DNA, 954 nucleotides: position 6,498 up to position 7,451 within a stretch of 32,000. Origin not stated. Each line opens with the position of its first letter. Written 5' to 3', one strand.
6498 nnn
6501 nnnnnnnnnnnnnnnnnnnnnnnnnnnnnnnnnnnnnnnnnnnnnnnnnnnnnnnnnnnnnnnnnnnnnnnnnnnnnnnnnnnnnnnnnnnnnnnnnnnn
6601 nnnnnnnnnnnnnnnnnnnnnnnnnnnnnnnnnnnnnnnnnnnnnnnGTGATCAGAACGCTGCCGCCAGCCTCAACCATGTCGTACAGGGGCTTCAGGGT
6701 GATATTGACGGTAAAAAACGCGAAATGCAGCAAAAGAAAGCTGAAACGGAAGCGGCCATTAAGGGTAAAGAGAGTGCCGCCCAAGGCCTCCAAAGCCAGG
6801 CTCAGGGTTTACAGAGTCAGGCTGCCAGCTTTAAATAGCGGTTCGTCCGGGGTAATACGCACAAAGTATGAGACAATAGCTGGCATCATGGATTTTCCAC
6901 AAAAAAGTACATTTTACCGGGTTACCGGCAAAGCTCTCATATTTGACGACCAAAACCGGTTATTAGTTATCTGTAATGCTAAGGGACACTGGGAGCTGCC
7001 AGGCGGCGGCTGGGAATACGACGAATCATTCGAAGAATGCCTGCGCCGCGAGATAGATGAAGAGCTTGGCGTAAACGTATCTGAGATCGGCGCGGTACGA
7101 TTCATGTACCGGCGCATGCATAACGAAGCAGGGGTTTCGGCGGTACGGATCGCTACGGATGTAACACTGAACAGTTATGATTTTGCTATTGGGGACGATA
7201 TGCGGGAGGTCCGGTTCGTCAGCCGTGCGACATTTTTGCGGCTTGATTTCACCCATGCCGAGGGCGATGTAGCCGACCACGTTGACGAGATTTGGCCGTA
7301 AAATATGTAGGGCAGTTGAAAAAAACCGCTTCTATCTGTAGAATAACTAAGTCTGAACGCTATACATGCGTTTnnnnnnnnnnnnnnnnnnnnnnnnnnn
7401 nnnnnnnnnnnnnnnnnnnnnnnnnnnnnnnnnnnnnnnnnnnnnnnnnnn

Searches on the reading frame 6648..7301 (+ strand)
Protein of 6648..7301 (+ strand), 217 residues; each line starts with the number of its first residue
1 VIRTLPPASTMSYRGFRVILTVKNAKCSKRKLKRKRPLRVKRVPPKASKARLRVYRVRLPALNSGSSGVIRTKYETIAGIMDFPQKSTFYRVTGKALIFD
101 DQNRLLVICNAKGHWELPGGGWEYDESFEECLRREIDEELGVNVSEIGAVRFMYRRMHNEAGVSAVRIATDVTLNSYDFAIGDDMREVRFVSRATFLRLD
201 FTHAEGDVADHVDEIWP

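Call 67: search_protein_families(library=pfam, proteins=[window:6648-7301:+], max_evalue=0.001)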
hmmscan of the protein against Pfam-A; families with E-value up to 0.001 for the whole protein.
window:6648-7301:+ (217 aa): 2 families
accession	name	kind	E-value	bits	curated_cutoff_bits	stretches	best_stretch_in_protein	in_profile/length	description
PF00293.34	NUDIX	-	6.8e-14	52.5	21.1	1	96-196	8-118/134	NUDIX domain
PF14815.12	NUDIX_4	-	0.00096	19.4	35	0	112-195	24-97/113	NUDIX domain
